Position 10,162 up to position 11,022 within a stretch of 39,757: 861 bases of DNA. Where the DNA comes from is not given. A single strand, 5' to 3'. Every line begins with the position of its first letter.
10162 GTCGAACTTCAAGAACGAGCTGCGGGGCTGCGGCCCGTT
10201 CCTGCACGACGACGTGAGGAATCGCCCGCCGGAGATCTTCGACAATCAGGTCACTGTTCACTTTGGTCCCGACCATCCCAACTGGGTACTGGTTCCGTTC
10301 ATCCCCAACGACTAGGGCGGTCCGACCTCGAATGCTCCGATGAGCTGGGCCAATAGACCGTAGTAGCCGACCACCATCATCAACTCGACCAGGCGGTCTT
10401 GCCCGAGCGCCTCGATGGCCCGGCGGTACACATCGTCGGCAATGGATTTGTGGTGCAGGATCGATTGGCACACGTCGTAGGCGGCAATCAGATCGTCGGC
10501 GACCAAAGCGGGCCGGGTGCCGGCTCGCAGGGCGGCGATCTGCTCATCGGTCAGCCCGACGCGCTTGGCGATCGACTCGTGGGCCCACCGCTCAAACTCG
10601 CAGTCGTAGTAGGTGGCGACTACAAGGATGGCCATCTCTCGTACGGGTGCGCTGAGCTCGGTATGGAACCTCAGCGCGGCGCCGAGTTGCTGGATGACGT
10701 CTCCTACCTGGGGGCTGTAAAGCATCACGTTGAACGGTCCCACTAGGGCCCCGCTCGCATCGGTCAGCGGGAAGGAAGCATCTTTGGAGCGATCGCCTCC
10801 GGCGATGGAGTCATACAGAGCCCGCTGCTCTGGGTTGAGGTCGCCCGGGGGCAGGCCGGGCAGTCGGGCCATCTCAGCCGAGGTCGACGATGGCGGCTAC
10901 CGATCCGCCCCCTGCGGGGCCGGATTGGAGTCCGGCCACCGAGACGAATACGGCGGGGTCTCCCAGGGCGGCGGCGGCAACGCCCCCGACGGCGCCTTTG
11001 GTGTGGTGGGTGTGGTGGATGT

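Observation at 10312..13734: Toblerone-fold ring-opening amidohydrolase module: AtzD/barbiturase homologue + coupled CMD-family protein, divergent AS-amidase + RidA-like protein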

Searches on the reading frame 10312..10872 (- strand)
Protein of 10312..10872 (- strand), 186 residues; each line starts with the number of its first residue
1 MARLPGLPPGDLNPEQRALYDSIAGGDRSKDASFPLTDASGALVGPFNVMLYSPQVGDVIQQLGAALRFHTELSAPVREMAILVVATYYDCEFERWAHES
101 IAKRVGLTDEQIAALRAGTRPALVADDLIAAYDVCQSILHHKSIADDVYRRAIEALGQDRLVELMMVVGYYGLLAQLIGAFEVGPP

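Call 3: search_protein_families(library=pfam, proteins=[window:10312-10872:-])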
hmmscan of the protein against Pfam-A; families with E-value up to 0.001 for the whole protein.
window:10312-10872:- (186 aa): 1 family
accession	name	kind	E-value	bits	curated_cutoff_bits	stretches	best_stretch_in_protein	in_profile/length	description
PF02627.25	CMD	-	7.4e-09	35.9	23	1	54-121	1-68/84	Carboxymuconolactone decarboxylase family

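Call 4: search_protein_families(library=ncbifam, proteins=[window:10312-10872:-])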
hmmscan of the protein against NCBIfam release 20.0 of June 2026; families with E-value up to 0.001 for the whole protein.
window:10312-10872:- (186 aa): 2 families
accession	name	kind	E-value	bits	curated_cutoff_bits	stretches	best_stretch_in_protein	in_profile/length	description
NF053654.1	GroundWater_YciW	equivalog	5.4e-05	23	310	1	84-170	71-158/179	YciW-related (seleno)protein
TIGR00778.1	ahpD_dom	domain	0.00091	18.7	27.8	0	73-118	3-48/51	alkylhydroperoxidase AhpD family core domain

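Call 40: search_solved_structures(query=window:10312-10872:-, max_evalue=1, show_alignments=2)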
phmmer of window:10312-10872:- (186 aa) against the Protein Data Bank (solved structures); distinct sequences matched with E-value up to 1: 0.

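Call 42: find_homologous_proteins(query=window:10312-10872:-, max_evalue=0.00001)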
Query window:10312-10872:- (186 aa): 68 proteins with E <= 0.00001 among 765 candidates.
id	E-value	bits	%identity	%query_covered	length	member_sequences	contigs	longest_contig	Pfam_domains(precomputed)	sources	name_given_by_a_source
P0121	5.9e-106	370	89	100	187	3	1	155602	PF02627.26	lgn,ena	-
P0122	1.2e-104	366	91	100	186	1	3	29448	PF02627.26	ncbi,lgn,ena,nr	ncbi:MAG: carboxymuconolactone decarboxylase family protein [bacterium]|nr:carboxymuconolactone deca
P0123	2.1e-104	365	90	100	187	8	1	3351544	PF02627.26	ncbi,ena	-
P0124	3.8e-104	365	89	100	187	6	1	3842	PF02627.26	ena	-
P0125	8.5e-104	363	89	100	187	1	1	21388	PF02627.26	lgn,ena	-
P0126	1.1e-102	360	89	100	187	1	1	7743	PF02627.26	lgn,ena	-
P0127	4.1e-102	358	88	100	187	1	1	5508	PF02627.26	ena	-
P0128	5.3e-100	351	86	100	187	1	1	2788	PF02627.26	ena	-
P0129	9.5e-100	350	87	100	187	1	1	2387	PF02627.26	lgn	-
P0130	2.7e-99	349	85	100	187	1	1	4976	PF02627.26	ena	-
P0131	1.2e-98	347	85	100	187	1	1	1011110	PF02627.26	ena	-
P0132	1.9e-96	340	84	100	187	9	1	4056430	PF02627.26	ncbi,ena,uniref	ncbi:carboxymuconolactone decarboxylase family protein [Candidatus Poriferisocius sp.]|uniref:carbox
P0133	1.3e-95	337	81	100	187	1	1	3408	PF02627.26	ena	-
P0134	3.1e-94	332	80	100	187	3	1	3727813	PF02627.26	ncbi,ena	-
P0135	2.2e-93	330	79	100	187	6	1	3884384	PF02627.26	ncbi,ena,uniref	ncbi:carboxymuconolactone decarboxylase family protein [Candidatus Poriferisocius sp.]|uniref:carbox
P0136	1.2e-92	327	79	100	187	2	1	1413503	PF02627.26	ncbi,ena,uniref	ncbi:carboxymuconolactone decarboxylase family protein [Candidatus Poriferisocius sp.]|uniref:carbox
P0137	9.2e-91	321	77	100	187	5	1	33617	PF02627.26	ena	-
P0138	1.2e-90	321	77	100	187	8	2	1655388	PF02627.26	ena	-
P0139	1.8e-86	307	76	100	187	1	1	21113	PF02627.26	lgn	-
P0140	5.9e-86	305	80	94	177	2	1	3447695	PF02627.26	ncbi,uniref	ncbi:carboxymuconolactone decarboxylase family protein [Candidatus Poriferisocius sp.]|uniref:carbox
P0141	1.7e-84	301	73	100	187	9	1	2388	PF02627.26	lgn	-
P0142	1.4e-82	294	71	100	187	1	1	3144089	PF02627.26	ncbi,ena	-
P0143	2.8e-72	261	63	100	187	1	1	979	PF02627.26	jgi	-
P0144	1.6e-67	245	61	100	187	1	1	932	PF02627.26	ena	-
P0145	1.3e-66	242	61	100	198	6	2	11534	PF02627.26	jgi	jgi:4-carboxymuconolactone decarboxylase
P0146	7.8e-66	240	61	99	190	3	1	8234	PF02627.26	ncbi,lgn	ncbi:MAG: 4-carboxymuconolactone decarboxylase [Verrucomicrobiales bacterium]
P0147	7.6e-65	237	58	99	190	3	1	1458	PF02627.26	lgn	-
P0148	2.8e-62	228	59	99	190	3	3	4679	PF02627.26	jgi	jgi:4-carboxymuconolactone decarboxylase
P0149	1.3e-48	184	49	100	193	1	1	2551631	PF02627.26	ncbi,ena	-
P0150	3.1e-44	169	47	99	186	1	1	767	PF02627.26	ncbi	-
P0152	1.0e-41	161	47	100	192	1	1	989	PF02627.26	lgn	-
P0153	2.5e-39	153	44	100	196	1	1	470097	PF02627.26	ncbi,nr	ncbi:MAG: carboxymuconolactone decarboxylase family protein [Acidimicrobiales bacterium]|nr:carboxym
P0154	3.8e-39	153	44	99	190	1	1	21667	PF02627.26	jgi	jgi:4-carboxymuconolactone decarboxylase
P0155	5.3e-39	152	44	97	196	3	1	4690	PF02627.26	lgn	-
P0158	1.1e-37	148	46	98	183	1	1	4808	PF02627.26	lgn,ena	-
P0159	1.7e-37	147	46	99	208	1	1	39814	PF02627.26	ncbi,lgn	ncbi:MAG TPA: carboxymuconolactone decarboxylase family protein [Streptosporangiaceae bacterium]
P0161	6.3e-37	146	46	97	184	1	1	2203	PF02627.26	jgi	jgi:4-carboxymuconolactone decarboxylase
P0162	2.1e-36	144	43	99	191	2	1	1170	PF02627.26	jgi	-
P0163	2.6e-36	144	45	91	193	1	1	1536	PF02627.26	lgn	-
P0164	6.9e-36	142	44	99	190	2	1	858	PF02627.26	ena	-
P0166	1.2e-34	138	46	99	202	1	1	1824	PF02627.26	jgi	jgi:AhpD family alkylhydroperoxidase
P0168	1.5e-34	138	43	99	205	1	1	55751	PF02627.26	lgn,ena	-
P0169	2.5e-34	137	44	99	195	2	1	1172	PF02627.26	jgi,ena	-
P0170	6.6e-34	136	44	99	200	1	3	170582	PF02627.26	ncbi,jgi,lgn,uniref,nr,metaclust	ncbi:carboxymuconolactone decarboxylase [Actinomadura rubrobrunea]|uniref:Carboxymuconolactone decar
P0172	4.6e-33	133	44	99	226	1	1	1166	PF02627.26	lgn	-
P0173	4.7e-33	133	46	99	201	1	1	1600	PF02627.26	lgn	-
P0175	6.3e-33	133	39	99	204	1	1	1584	PF02627.26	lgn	-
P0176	1.3e-32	132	41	99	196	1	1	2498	PF02627.26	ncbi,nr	ncbi:MAG: carboxymuconolactone decarboxylase family protein [Actinomadura rubrobrunea]|nr:carboxymuc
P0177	2.6e-31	127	41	100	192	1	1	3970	PF02627.26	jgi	jgi:4-carboxymuconolactone decarboxylase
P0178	3.5e-31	127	42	98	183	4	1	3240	PF02627.26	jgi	jgi:4-carboxymuconolactone decarboxylase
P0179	5.0e-31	126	41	98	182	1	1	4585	PF02627.26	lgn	-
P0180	3.6e-30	124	40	98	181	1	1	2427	PF02627.26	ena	-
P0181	4.3e-30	123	44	96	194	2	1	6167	PF02627.26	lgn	-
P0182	2.0e-29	121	41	99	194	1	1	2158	PF02627.26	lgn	-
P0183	2.1e-29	121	40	100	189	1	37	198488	PF02627.26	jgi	jgi:4-carboxymuconolactone decarboxylase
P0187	1.1e-20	93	49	58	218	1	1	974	PF02627.26,PF00121.25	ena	-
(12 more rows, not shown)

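Call 44: find_encoding_contigs(protein=P0170, flank=7000, max_places=1)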
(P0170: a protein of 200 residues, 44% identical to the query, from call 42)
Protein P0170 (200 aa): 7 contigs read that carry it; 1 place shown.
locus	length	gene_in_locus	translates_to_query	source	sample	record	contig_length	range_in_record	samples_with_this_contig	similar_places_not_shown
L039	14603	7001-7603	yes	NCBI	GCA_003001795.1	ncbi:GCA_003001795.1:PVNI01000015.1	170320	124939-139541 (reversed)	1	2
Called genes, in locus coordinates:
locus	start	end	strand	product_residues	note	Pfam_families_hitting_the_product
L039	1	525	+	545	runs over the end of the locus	PF00672:HAMP, PF00211:Guanylate_cyc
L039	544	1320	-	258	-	-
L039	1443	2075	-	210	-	PF00753:Lactamase_B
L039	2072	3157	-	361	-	PF08240:ADH_N, PF16912:Glu_dehyd_C (faint), PF00107:ADH_zinc_N, PF13602:ADH_zinc_N_2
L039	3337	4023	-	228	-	PF13671:AAA_33 (weak)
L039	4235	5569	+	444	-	PF09992:NAGPA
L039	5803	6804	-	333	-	PF00135:COesterase, PF20434:BD-FAE, PF07859:Abhydrolase_3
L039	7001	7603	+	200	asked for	PF02627:CMD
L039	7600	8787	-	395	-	PF01757:Acyl_transf_3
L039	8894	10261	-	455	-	PF01663:Phosphodiest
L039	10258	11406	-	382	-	PF01261:AP_endonuc_2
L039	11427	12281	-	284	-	PF01026:TatD_DNase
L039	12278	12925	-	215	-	PF28008:EboA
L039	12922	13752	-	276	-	PF01261:AP_endonuc_2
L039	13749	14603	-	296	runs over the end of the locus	PF01040:UbiA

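Call 56: predict_structure(alignment_id=A1)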
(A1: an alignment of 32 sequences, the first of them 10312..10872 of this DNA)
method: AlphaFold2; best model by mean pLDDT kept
length: 186 residues; sequences in the alignment: 32
mean_pLDDT: 95.6   pTM: 0.91
mean pLDDT of the five models: 95.6, 95.2, 94.8, 94.6, 94.3
residues with pLDDT >= 90: 170; 70-90: 15; 50-70: 1; < 50: 0
segments of 3 or more residues with pLDDT < 50: none
pLDDT, mean of each block of 10 residues (from residue 1): 92 98 89 87 96 97 94 97 98 96 97 98 98 98 96 98 98 97 91
secondary structure, 60 per line:
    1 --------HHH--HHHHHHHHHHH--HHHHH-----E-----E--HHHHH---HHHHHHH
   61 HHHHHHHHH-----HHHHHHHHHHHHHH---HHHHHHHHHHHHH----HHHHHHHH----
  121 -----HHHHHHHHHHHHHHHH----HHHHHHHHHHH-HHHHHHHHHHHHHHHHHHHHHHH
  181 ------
elements in order: H14-24 H27-31 H46-50 H54-69 H75-88 H92-104 H109-116 H126-141 H146-156 H158-180

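Call 58: fold_search(model_id=the predicted structure, library=pdb)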
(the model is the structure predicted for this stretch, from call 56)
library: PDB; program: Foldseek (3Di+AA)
matches with E <= 10: 193; with E <= 0.001: 25
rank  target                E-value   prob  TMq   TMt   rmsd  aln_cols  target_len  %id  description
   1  2o4d                  6.1e-05  1.00  0.67  0.85   2.7       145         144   16  Crystal Structure of a hypothetical protein from Pseudomonas aeruginosa (released 2007-01-30)
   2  6e8l_B                6.5e-05  1.00  0.79  0.80   2.8       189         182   15  Crystal Structure of Alkyl hydroperoxidase D (AhpD) from Streptococcus pneumoniae (Strain D39/ NCTC 7466) (released 2019-08-28)
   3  2ijc_I                7.5e-05  1.00  0.68  0.85   2.8       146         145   16  Structure of a Conserved Protein of Unknown Function PA0269 from Pseudomonas aeruginosa (released 2006-12-26)
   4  2prr_D                7.8e-05  1.00  0.73  0.72   3.4       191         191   14  Crystal structure of alkylhydroperoxidase AhpD core: uncharacterized peroxidase-related protein (YP_296737.1) from Ral (released 2007-05-29)
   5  6e8l_A                1.0e-04  1.00  0.78  0.81   2.6       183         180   16  Crystal Structure of Alkyl hydroperoxidase D (AhpD) from Streptococcus pneumoniae (Strain D39/ NCTC 7466) (released 2019-08-28)
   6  2ijc_F                1.3e-04  1.00  0.68  0.85   2.7       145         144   16  Structure of a Conserved Protein of Unknown Function PA0269 from Pseudomonas aeruginosa (released 2006-12-26)
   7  3lvy_E                1.3e-04  1.00  0.77  0.82   3.0       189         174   12  Crystal Structure of Carboxymuconolactone Decarboxylase Family Protein SMU.961 from Streptococcus mutans (released 2010-03-09)
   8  3lvy_B                1.4e-04  1.00  0.79  0.80   2.7       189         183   13  Crystal Structure of Carboxymuconolactone Decarboxylase Family Protein SMU.961 from Streptococcus mutans (released 2010-03-09)
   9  2gmy_A                1.5e-04  1.00  0.68  0.84   2.6       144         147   13  Crystal Structure of a Protein of Unknown Function ATU0492 from Agrobacterium tumefaciens, Putative Antioxidant Defenc (released 2006-05-09)
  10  6e8l_E                1.5e-04  1.00  0.78  0.80   2.8       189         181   15  Crystal Structure of Alkyl hydroperoxidase D (AhpD) from Streptococcus pneumoniae (Strain D39/ NCTC 7466) (released 2019-08-28)
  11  3lvy_A                1.9e-04  1.00  0.78  0.79   2.9       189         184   13  Crystal Structure of Carboxymuconolactone Decarboxylase Family Protein SMU.961 from Streptococcus mutans (released 2010-03-09)
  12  2prr_J                2.3e-04  1.00  0.73  0.72   3.4       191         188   14  Crystal structure of alkylhydroperoxidase AhpD core: uncharacterized peroxidase-related protein (YP_296737.1) from Ral (released 2007-05-29)
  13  3lvy_D                2.4e-04  1.00  0.77  0.80   2.8       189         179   14  Crystal Structure of Carboxymuconolactone Decarboxylase Family Protein SMU.961 from Streptococcus mutans (released 2010-03-09)
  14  2gmy_C                2.5e-04  1.00  0.68  0.85   2.6       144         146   13  Crystal Structure of a Protein of Unknown Function ATU0492 from Agrobacterium tumefaciens, Putative Antioxidant Defenc (released 2006-05-09)
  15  2gmy_B                2.5e-04  1.00  0.68  0.85   2.6       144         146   13  Crystal Structure of a Protein of Unknown Function ATU0492 from Agrobacterium tumefaciens, Putative Antioxidant Defenc (released 2006-05-09)
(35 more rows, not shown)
